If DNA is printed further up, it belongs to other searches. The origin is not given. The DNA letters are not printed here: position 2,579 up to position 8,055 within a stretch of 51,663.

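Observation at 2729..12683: Six-gene translationally coupled operon: Rieske-P450, CAR-like A-ACP-R, P450, sulfotransferase, SDR and type I BVMO, a compact oxidising/sulfating lipid pathway I cannot match to a described cluster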

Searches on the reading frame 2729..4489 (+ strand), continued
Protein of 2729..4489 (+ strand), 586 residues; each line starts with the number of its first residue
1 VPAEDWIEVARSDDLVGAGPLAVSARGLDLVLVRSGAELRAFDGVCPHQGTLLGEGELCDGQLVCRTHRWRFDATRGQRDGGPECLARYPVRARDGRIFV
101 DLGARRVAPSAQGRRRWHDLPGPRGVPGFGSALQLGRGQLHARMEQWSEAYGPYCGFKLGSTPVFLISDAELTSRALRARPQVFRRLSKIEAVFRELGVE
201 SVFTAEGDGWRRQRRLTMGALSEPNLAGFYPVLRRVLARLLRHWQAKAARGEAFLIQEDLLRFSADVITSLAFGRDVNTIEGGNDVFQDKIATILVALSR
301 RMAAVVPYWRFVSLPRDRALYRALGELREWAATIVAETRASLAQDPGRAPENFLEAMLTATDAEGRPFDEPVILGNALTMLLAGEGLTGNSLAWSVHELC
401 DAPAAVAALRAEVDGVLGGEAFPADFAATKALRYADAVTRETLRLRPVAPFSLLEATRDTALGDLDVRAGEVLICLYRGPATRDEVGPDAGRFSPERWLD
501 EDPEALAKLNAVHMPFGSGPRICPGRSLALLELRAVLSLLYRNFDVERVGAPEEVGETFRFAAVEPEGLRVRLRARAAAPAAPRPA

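Call 63: search_solved_structures(query=window:2729-4489:+, max_evalue=1e-15)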
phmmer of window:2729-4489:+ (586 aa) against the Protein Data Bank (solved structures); distinct sequences matched with E-value up to 1e-15: 190 (the best 60 are shown).
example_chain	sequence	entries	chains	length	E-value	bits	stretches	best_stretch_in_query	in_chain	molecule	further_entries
6j94_A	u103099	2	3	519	2.1e-34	122.1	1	150-576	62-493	Protein LUTEIN DEFICIENT 5, chloroplastic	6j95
6l8i_A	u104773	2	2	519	5.4e-34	120.7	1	150-576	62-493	Protein LUTEIN DEFICIENT 5, chloroplastic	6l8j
6n6q_A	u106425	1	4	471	4.5e-33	117.7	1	194-576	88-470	Cytochrome P450 (CYP102L1)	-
3dbg_A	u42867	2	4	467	9.6e-31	110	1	107-554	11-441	Putative cytochrome P450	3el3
5vcd_A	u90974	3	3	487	3.9e-29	104.7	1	118-546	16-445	Cytochrome P450 3A4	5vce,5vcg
4d6z_A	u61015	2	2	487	3e-28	101.8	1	118-546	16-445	CYTOCHROME P450 3A4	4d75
6ma7_A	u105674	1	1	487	3.7e-28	101.5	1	118-546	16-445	Cytochrome P450 3A4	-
1w0e_A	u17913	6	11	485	5.1e-28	101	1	118-546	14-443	CYTOCHROME P450 3A4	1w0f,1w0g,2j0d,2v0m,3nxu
3tjs_A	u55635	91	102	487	5.1e-28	101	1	118-546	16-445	Cytochrome P450 3A4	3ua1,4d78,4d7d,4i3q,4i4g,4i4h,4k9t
9yk4_A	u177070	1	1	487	5.1e-28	101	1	118-546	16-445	Cytochrome P450 3A4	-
7lxl_A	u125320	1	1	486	5.1e-28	101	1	118-546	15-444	Cytochrome P450 3A4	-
1tqn_A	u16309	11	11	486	5.1e-28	101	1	118-546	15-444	cytochrome P450 3A4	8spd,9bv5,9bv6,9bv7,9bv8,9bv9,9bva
4ny4_A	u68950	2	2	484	5.1e-28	101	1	119-546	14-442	Cytochrome P450 3A4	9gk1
7kvk_A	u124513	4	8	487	6.6e-28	100.6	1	118-546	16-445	Cytochrome P450 3A4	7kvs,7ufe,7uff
5ylw_A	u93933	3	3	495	1.6e-27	99.4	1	114-564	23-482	Ferruginol synthase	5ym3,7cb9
7p6l_B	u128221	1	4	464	1.8e-26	95.9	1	119-546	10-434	Bifunctional cytochrome P450/NADPH--P450 reductase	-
7wzl_A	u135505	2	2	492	2.6e-26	95.4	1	163-577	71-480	Putative cytochrome P450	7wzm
4rsn_A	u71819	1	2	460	5e-26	94.4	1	198-576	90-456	Bifunctional P-450/NADPH-P450 reductase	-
3hf2_A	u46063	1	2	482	5.6e-26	94.3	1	185-577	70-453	Bifunctional P-450/NADPH-P450 reductase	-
7wg0_A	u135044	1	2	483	5.7e-26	94.2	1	185-577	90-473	Bifunctional cytochrome P450/NADPH--P450 reductase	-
8gk3_A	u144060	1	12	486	6.1e-26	94.2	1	119-547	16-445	Cytochrome P450 3A7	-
5veu_A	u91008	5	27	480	6.4e-26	94.1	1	119-546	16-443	Cytochrome P450 3A5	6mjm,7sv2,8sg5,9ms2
7lad_A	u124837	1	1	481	6.5e-26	94.1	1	119-546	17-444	Cytochrome P450 3A5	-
7mk8_A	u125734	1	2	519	7.8e-26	93.8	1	119-547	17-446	Isoform 2 of Cytochrome P450 3A7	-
9uxz_A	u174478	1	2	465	8.1e-26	93.7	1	198-576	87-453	Bifunctional cytochrome P450/NADPH--P450 reductase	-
2q9f_A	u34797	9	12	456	1.4e-25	92.9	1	145-585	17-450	Cytochrome P450 46A1 | Cholesterol 24-hydroxylase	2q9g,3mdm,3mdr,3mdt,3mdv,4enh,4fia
5em4_A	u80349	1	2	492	3.7e-25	91.6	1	120-574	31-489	Cytochrome P450 2B4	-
3kx4_A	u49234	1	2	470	6.6e-25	90.7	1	185-577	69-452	Bifunctional P-450/NADPH-P450 reductase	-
3cbd_A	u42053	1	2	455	7.6e-25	90.5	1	186-576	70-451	Bifunctional P-450/NADPH-P450 reductase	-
2nnb_A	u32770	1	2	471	9.1e-25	90.3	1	185-577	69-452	Bifunctional P-450:NADPH-P450 reductase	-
9ist_A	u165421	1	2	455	9.2e-25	90.3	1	183-576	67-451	Bifunctional cytochrome P450/NADPH--P450 reductase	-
9iss_A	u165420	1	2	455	9.5e-25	90.2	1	184-576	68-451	Bifunctional cytochrome P450/NADPH--P450 reductase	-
3ben_A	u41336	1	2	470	1.2e-24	89.8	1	185-577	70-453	Cytochrome P450 102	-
2ij2_A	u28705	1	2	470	1.2e-24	89.8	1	185-577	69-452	Cytochrome P450 BM3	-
1fah_A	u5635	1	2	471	1.3e-24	89.8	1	185-577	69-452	CYTOCHROME P450 BM-3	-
1fag_A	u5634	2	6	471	1.3e-24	89.8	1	185-577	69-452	CYTOCHROME P450 BM-3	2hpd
1jpz_A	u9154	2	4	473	1.3e-24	89.8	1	185-577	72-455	BIFUNCTIONAL P-450:NADPH-P450 REDUCTASE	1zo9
4kpb_A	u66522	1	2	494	1.4e-24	89.7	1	185-577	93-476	Cytochrome P450 BM-3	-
6k24_A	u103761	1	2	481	1.4e-24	89.7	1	185-577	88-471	Bifunctional cytochrome P450/NADPH--P450 reductase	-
4du2_B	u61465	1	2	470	1.4e-24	89.7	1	183-577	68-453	cytochrome P450 BM3 variant B7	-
4kpa_A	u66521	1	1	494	1.4e-24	89.6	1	185-577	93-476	Cytochrome P450 BM-3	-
6jmw_A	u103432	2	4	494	1.5e-24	89.6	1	185-577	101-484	Bifunctional cytochrome P450/NADPH--P450 reductase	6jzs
4zfa_A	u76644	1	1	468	1.6e-24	89.5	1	185-576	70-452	Bifunctional P-450/NADPH-P450 reductase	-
7y0p_B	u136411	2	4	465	1.6e-24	89.5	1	198-576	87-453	Bifunctional cytochrome P450/NADPH--P450 reductase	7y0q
1bvy_A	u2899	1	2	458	1.7e-24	89.4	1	185-576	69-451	PROTEIN (CYTOCHROME P450 BM-3)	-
1yqo_A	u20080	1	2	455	1.9e-24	89.3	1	185-576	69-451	Bifunctional P-450:NADPH-P450 reductase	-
1bu7_A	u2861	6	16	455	1.9e-24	89.3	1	185-576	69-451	PROTEIN (CYTOCHROME P450) | CYTOCHROME P450 BM-3 | CYTOCHROME P450 102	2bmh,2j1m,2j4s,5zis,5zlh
3m4v_A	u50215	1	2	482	1.9e-24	89.2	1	185-577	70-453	Bifunctional P-450/NADPH-P450 reductase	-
23ub_A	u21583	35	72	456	1.9e-24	89.2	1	185-576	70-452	Bifunctional cytochrome P450/NADPH--P450 reductase | Bifunctional P-450/NADPH-P450 reductase | Bifunctional cytochrome P450/NADPH-P450 reductase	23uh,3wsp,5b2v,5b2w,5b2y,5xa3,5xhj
7ydl_A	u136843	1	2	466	2e-24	89.2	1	198-576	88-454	Bifunctional cytochrome P450/NADPH--P450 reductase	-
9isu_A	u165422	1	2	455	2e-24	89.1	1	185-576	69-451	Bifunctional cytochrome P450/NADPH--P450 reductase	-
4hgg_A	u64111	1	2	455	2e-24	89.1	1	198-576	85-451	Bifunctional P-450/NADPH-P450 reductase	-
7ydb_A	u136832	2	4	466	2.1e-24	89.1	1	198-576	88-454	Bifunctional cytochrome P450/NADPH--P450 reductase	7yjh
8qzf_A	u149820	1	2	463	2.3e-24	89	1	185-577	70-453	Bifunctional cytochrome P450/NADPH--P450 reductase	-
3kx5_A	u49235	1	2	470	2.4e-24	88.9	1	185-577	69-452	Bifunctional P-450/NADPH-P450 reductase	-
3qi8_B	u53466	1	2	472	2.4e-24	88.9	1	188-576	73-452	Evolved Cytochrome P450 variant (22A3)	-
7yda_A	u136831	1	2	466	2.6e-24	88.8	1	198-576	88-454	Bifunctional cytochrome P450/NADPH--P450 reductase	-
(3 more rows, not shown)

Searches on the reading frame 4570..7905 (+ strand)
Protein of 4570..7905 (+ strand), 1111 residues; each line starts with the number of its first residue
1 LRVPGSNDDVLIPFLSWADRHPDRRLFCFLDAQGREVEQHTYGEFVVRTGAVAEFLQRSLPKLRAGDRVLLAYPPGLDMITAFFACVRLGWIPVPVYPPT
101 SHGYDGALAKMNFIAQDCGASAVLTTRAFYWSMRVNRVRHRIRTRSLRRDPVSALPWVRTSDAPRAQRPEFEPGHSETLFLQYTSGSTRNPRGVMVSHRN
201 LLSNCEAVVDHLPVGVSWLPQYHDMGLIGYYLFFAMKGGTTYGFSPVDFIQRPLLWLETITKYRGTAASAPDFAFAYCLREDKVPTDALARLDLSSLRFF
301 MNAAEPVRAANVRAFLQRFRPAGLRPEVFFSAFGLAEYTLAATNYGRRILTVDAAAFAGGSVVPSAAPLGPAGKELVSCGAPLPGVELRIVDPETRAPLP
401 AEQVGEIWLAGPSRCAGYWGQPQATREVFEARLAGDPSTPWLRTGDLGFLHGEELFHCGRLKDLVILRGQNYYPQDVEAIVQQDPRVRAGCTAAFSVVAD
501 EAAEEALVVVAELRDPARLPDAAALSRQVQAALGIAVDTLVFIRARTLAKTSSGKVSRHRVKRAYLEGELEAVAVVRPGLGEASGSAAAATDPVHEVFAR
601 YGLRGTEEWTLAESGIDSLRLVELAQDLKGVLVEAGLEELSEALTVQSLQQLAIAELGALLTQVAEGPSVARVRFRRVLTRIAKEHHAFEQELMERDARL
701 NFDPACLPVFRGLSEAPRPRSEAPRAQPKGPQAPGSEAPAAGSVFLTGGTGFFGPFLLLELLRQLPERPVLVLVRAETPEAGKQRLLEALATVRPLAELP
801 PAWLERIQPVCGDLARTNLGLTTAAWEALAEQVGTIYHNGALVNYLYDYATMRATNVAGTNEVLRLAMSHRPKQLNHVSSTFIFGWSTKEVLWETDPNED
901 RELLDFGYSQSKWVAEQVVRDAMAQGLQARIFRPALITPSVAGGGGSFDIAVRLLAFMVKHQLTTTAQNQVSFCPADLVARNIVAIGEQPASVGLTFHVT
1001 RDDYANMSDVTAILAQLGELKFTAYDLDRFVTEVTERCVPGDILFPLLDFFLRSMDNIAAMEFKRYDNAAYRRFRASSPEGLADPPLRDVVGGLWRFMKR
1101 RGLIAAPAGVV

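Call 5: search_protein_families(library=pfam, proteins=[window:4570-7905:+], max_evalue=0.001)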
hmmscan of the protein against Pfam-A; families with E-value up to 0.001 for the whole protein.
window:4570-7905:+ (1111 aa): 4 families
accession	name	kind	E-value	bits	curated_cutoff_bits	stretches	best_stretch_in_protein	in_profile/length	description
PF00501.34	AMP-binding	-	3.7e-62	210.8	29.9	1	16-419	3-384/384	AMP-binding enzyme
PF07993.18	NAD_binding_4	-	7.9e-57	192.8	20.1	1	746-983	1-258/258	Male sterility protein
PF01370.27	Epimerase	-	2.1e-09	37.6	20.9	1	744-935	1-170/240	NAD dependent epimerase/dehydratase family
PF23024.1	AMP-dom_DIP2-like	-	7e-07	29.7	27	1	463-573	2-108/110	Disco-interacting protein 2-like, AMP domain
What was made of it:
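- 4576..7905 (+): g2: FAAL-type adenylation domain (about nt 4615-6288), a divergent carrier domain (about nt 6328-6555, phosphopantetheine Ser codon at 6421-6423) and a thioester reductase domain (about nt 6799-7767). The alternative start is TTG 4570. Core gene. Pfam AMP-binding 3.7e-62 and NAD_binding_4 7.9e-57 (call 5).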

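Call 6: search_protein_families(library=ncbifam, proteins=[window:4570-7905:+], max_evalue=0.001)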
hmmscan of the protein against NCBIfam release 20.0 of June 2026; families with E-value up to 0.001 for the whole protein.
window:4570-7905:+ (1111 aa): 95 families (the best 25 are shown)
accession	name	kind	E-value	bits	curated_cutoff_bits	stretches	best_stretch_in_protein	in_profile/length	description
NF004282.0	PRK05691.1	subfamily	2.2e-105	352.6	4090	1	18-592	19-585/4334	non-ribosomal peptide synthase/polyketide synthase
NF004509.1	PRK05850.1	subfamily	1.4e-99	334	775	1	18-570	13-573/578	fatty-acid--AMP ligase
NF006624.1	PRK09192.1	subfamily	3.2e-97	326.2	600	1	28-571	33-566/567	fatty acyl-AMP ligase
NF009124.0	PRK12476.1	subfamily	8.3e-91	305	922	1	31-572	57-611/612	fatty acyl-AMP ligase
NF038339.3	FAAL_FadD32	equivalog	6.9e-89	298.6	975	1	17-571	27-614/625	long-chain-fatty-acid--AMP ligase FadD32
NF005850.0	PRK07768.1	subfamily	5.6e-84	282.3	572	1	171-561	147-539/545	long-chain-fatty-acid--CoA ligase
NF040633.1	FadD32_Coryne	exception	3.4e-81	273.4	875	1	31-567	54-614/614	FadD32-like long-chain-fatty-acid--AMP ligase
NF038337.1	FAAL_FadD21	exception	3.5e-80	270.2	1100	1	22-565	18-569/579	fatty-acid--AMP ligase FAAL21/FadD21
NF038338.1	FAAL_FadD28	exception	6e-71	239.5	1100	1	38-565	37-570/580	fatty-acid--AMP ligase FAAL28/FadD28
TIGR01746.1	Thioester-redct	subfamily_domain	4e-69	233.6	213.35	1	744-1066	2-329/371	thioester reductase domain-containing protein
NF038078.1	NRPS_MxcG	equivalog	3.1e-65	220.3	2300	2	736-1037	1077-1373/1442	myxochelin non-ribosomal peptide synthetase MxcG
NF004510.0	PRK05851.1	equivalog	6.9e-62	209.3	621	1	159-565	136-520/525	long-chain-fatty acid--ACP ligase MbtM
TIGR03443.1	alpha_am_amid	equivalog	1.3e-51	175.2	1030.1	1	739-1056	970-1304/1390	L-aminoadipate-semialdehyde dehydrogenase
NF004837.0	PRK06187.1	subfamily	4.2e-43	147.4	476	1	36-571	30-528/531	long-chain-fatty-acid--CoA ligase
TIGR01733.1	AA-adenyl-dom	subfamily_domain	4e-38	131.3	317.4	1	41-489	1-406/409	amino acid adenylation domain-containing protein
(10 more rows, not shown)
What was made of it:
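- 4576..7905 (+): TIGR01746 scores 233.6 bits, above its 213.35 cut-off, and FAAL models outscore FACL models (call 6).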

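Call 32: search_solved_structures(query=window:4576-7905:+, max_evalue=1e-30)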
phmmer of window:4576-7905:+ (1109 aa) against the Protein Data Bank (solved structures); distinct sequences matched with E-value up to 1e-30: 20.
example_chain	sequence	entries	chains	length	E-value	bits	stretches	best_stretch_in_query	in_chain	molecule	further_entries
7r7e_A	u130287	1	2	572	1.8e-96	327.3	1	22-571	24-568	Polyketide synthase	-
7r7f_A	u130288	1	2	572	9e-96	325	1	22-571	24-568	Polyketide synthase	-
7r7g_A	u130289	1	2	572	3e-95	323.3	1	22-571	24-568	Polyketide synthase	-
3kxw_A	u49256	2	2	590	5.6e-89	302.5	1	19-572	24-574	Saframycin Mx1 synthetase B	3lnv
5d6j_A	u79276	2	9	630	4.9e-77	263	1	13-573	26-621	Acyl-CoA synthase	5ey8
5icr_A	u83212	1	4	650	5.6e-77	262.8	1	13-573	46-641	Acyl-CoA synthase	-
5hm3_A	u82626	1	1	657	2.8e-75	257.2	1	13-570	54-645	Long-chain-fatty-acid--AMP ligase FadD32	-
5ey9_A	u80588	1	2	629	3.9e-75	256.7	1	13-570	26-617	Long-chain-fatty-acid--AMP ligase FadD32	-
3pbk_A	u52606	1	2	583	2e-70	241.1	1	40-567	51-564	Fatty Acyl-Adenylate Ligase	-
8hd4_A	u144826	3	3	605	4.7e-70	239.9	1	16-568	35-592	Long-chain-fatty-acid--AMP ligase FadD23 | Fatty-acid-CoA ligase FadD23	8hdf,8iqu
7wua_A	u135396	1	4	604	2.8e-60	207.5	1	30-565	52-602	Acyl-CoA synthase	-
5d6n_A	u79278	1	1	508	4e-59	203.7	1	13-458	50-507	Acyl-CoA synthase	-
6ulw_A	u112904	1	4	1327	1.8e-58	201.6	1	60-571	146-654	Amino acid adenylation domain-containing protein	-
6ulx_A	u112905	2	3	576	2.9e-58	200.8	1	60-567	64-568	Amino acid adenylation domain-containing protein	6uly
8hcz_A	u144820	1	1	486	2.4e-56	194.5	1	16-462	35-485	Long-chain-fatty-acid--AMP ligase FadD23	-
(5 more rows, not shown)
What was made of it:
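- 4576..7905 (+): The nearest solved structures are FAALs (7r7e, 3kxw, FadD32, 3pbk) and the MxaA reductase (call 32).
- On Fatty acyl-AMP ligase (FAAL): The top ten PDB hits are FAAL-type adenylation enzymes (call 32).
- Closest known: A-T-R reductive-release enzymes: carboxylic acid reductase. Same: The g2 reductase passes TIGR01746 and is nearest to MxaA (calls 6, 32).
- Closest known: CurM / olefin synthase ST-TE off-loading. Same: A FAAL loading domain (7r7e is the best structural relative of the g2 A domain, call 32) and a Sulfotransfer_3-type sulfotransferase act on a lipid chain.
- Reductase: above the TIGR01746 curated cut-off, and nearest solved structure is MxaA (calls 6, 32). The A domain is FAAL-like by every comparison (calls 6, 32).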
